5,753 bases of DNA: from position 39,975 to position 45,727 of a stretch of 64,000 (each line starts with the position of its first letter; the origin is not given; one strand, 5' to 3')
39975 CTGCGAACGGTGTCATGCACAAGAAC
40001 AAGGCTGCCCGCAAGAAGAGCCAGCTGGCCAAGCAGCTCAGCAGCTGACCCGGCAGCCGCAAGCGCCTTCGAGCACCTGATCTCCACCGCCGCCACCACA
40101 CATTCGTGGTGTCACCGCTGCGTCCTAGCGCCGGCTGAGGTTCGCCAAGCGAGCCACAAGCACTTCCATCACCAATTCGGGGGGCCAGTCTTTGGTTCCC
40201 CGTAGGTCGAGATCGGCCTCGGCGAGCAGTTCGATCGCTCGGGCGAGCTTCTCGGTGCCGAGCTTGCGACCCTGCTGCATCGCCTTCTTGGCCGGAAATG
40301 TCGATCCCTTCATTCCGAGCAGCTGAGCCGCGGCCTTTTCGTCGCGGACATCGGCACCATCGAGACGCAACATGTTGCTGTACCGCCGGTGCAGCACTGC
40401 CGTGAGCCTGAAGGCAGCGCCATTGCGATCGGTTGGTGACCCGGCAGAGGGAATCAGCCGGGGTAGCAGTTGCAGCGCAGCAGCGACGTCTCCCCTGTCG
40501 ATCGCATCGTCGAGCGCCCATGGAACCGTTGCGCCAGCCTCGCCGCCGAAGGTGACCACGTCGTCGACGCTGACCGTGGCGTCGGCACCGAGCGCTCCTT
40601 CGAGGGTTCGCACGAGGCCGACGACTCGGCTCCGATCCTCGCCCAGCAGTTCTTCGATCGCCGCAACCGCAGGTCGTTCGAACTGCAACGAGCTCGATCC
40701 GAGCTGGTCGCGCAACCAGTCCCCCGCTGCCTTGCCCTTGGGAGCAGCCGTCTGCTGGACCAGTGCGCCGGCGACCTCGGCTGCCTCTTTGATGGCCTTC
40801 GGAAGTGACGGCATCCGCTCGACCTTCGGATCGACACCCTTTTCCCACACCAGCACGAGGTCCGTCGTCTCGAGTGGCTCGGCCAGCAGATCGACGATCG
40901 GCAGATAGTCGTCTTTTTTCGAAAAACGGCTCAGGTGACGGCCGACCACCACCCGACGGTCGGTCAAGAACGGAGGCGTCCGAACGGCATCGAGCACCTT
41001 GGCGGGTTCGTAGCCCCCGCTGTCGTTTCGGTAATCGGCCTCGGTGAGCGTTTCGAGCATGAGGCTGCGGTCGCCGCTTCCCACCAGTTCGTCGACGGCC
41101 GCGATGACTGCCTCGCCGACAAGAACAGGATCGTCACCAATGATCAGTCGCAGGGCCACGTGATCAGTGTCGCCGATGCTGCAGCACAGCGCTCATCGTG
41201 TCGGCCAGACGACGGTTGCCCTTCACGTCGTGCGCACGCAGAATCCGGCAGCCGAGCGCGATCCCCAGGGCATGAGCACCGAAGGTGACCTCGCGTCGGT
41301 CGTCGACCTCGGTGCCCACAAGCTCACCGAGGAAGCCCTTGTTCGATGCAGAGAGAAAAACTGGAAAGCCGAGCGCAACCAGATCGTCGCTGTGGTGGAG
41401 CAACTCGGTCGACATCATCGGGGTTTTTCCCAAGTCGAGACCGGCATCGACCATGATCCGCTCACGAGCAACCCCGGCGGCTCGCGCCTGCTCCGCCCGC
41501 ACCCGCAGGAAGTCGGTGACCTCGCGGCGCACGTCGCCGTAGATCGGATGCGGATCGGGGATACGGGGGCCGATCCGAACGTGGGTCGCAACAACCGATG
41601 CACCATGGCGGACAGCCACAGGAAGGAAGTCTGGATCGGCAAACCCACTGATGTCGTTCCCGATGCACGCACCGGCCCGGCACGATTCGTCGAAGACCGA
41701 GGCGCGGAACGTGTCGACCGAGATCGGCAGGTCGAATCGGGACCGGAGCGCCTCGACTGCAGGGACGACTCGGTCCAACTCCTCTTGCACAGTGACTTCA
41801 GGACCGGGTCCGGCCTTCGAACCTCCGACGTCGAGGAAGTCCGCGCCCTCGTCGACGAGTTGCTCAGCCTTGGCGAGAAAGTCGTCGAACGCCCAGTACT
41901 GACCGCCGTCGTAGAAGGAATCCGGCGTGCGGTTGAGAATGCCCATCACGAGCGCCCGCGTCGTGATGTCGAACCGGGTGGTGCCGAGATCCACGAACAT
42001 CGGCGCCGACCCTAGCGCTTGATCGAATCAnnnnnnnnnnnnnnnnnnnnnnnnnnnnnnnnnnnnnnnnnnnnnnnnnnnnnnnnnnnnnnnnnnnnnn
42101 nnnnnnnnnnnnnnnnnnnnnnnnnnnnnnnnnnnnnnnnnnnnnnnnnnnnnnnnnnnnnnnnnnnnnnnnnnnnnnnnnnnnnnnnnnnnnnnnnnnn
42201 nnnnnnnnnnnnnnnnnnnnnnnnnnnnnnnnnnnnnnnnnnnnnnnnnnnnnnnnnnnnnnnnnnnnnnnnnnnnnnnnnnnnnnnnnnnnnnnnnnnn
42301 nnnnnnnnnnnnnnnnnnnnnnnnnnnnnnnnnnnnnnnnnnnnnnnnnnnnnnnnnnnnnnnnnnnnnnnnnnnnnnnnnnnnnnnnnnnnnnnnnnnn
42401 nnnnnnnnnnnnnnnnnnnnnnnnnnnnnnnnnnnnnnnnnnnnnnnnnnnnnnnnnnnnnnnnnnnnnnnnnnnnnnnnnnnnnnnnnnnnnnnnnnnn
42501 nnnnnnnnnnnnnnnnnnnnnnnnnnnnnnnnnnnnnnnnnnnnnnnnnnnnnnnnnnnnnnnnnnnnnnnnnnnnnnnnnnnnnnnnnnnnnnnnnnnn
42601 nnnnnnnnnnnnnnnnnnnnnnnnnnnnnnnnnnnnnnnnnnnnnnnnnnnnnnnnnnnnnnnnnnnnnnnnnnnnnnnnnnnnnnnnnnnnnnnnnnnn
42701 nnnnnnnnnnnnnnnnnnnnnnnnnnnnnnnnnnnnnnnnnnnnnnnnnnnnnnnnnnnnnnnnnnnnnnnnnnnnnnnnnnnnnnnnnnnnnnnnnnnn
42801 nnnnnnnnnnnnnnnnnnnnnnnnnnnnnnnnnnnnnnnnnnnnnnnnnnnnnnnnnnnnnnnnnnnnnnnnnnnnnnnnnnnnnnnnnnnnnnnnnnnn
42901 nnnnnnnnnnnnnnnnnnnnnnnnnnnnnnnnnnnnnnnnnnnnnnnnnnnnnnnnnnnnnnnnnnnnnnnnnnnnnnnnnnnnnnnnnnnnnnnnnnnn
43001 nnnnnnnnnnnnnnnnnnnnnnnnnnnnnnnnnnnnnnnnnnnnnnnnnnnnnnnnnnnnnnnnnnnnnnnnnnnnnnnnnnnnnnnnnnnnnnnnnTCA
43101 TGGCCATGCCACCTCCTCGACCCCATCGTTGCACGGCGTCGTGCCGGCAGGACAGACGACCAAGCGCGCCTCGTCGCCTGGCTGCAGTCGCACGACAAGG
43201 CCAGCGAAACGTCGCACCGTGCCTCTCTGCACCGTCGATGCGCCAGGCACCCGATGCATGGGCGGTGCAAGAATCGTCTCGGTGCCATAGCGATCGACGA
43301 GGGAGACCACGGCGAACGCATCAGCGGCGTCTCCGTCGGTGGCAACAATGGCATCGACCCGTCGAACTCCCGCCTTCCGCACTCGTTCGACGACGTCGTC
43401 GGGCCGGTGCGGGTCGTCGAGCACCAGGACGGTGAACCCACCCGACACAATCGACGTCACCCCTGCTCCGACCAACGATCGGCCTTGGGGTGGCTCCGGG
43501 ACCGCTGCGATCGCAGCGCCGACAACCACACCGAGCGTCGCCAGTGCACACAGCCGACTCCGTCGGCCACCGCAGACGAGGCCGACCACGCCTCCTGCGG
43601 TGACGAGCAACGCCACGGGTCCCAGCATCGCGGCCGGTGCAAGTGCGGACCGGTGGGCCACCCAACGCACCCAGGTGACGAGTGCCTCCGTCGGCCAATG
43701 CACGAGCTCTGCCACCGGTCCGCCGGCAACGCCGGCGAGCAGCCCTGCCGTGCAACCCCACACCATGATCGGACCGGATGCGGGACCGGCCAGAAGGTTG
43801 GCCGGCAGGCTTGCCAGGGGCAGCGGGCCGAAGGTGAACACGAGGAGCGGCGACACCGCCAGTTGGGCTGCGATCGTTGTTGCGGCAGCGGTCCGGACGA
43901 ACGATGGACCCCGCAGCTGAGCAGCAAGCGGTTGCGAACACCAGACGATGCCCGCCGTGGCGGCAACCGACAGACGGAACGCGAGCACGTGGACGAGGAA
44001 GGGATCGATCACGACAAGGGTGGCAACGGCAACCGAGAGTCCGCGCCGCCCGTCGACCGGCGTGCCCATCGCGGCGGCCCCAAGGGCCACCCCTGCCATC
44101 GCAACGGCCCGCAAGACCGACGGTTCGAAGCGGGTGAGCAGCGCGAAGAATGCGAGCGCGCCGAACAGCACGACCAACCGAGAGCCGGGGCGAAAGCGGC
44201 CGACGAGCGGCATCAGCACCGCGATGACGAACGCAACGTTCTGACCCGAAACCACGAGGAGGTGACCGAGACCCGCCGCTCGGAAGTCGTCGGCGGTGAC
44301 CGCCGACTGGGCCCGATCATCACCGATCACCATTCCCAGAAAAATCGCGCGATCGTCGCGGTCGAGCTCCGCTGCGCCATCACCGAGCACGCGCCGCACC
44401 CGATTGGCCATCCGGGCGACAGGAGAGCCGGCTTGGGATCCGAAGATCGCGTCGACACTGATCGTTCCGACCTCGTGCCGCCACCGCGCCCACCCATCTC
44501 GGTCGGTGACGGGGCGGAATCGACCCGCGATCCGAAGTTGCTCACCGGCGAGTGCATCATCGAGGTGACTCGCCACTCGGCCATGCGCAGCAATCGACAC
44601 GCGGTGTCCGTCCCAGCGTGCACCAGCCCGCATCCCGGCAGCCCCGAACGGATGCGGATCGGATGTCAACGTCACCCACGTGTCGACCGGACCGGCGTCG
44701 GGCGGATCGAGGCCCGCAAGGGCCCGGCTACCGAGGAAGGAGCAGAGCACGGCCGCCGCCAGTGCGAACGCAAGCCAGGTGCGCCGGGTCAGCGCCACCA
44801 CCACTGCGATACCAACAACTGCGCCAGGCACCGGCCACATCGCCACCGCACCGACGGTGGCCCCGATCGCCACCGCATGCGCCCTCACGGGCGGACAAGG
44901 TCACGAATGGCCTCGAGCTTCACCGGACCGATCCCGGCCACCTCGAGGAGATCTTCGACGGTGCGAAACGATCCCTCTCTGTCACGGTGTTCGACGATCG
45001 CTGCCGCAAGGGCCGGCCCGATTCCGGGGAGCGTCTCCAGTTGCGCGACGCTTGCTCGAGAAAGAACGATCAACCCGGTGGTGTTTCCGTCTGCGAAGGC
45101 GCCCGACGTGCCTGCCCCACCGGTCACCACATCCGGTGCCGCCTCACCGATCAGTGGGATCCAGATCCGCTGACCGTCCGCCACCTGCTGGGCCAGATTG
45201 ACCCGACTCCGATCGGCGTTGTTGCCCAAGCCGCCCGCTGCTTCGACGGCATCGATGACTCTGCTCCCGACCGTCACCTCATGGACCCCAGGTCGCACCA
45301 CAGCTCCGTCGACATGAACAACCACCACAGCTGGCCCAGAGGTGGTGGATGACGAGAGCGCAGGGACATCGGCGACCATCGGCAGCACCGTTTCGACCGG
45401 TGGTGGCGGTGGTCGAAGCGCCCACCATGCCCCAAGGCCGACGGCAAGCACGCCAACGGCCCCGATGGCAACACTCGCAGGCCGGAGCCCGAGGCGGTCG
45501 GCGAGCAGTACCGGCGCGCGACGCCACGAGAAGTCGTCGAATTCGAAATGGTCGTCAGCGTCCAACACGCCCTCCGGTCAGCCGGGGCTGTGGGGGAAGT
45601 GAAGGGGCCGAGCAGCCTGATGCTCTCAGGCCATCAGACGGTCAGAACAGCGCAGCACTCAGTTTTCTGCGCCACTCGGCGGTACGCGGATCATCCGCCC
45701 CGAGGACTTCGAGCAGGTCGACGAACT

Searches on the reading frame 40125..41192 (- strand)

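Call 70: search_protein_families(library=pfam, proteins=[window:40125-41192:-], max_evalue=0.00001)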
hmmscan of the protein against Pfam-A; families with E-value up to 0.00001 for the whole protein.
window:40125-41192:- (355 aa): 1 family
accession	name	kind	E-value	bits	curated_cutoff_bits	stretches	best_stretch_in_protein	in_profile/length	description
PF21694.2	DNA_pol3_delta_C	-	1.7e-06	28.4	27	1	227-348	7-120/121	DNA polymerase III delta subunit, C-terminal domain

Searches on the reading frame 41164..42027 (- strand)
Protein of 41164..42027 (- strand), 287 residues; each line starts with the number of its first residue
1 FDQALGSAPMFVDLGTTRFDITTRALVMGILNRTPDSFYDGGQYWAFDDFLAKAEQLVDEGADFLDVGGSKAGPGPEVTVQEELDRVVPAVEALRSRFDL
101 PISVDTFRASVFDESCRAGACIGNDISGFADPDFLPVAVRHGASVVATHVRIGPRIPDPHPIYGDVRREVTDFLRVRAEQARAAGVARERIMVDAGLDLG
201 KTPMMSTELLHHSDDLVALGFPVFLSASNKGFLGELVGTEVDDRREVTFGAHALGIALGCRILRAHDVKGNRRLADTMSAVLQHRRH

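Call 70: search_protein_families(library=pfam, proteins=[window:41164-42027:-], max_evalue=0.00001)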
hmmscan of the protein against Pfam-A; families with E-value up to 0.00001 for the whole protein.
window:41164-42027:- (287 aa): 1 family
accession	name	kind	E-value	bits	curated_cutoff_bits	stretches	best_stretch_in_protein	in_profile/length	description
PF00809.28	Pterin_bind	-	5.5e-62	210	25.5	1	28-266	1-244/244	Pterin binding enzyme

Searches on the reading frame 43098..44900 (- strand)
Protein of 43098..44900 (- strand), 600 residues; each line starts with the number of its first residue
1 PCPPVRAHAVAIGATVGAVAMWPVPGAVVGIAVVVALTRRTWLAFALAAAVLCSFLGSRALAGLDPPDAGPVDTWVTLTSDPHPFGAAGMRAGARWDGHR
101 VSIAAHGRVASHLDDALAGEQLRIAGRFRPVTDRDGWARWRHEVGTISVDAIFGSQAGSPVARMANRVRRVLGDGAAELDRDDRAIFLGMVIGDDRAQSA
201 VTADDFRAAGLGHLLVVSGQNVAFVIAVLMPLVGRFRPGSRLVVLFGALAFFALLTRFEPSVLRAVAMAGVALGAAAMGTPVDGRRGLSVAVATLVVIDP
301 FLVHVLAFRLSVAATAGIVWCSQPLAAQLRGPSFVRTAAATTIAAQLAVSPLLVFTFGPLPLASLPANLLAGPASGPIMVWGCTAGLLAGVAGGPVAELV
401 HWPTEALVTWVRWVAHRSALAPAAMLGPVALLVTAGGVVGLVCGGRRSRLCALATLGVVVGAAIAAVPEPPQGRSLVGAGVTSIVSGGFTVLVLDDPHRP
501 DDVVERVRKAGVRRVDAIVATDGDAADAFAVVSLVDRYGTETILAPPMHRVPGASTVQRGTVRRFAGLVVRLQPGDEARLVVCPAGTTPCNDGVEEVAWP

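Call 70: search_protein_families(library=pfam, proteins=[window:43098-44900:-], max_evalue=0.00001)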
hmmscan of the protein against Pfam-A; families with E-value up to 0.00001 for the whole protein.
window:43098-44900:- (600 aa): 1 family
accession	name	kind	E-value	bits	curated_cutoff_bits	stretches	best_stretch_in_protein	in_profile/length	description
PF03772.21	Competence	-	1.5e-41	143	23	1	190-437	1-256/270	Competence protein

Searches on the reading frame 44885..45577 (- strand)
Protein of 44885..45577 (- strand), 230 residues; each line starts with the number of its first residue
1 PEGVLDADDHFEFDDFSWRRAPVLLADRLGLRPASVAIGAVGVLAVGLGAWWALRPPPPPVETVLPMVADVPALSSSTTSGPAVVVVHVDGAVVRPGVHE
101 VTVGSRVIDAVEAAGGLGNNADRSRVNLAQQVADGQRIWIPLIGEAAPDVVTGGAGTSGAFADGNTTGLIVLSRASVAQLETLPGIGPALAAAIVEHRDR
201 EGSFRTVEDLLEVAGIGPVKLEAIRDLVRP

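Call 71: search_protein_families(library=pfam, proteins=[window:44885-45577:-], max_evalue=0.00001)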
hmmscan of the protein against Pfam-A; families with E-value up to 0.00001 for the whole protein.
window:44885-45577:- (230 aa): 5 families
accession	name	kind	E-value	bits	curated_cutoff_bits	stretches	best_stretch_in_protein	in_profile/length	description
PF12836.13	HHH_3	-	5.3e-18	65.3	27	1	172-229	8-65/65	Helix-hairpin-helix motif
PF10531.15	SLBB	-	1e-14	54.5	27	1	86-140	1-54/55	SLBB domain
PF00633.29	HHH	-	7.1e-13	48.1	24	1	173-197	6-30/30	Helix-hairpin-helix motif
PF22461.2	SLBB_2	-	1.6e-06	28.6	27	1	87-131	3-49/79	SLBB domain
PF14520.12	HHH_5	-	2.7e-06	28.2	27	0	172-196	29-53/57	Helix-hairpin-helix domain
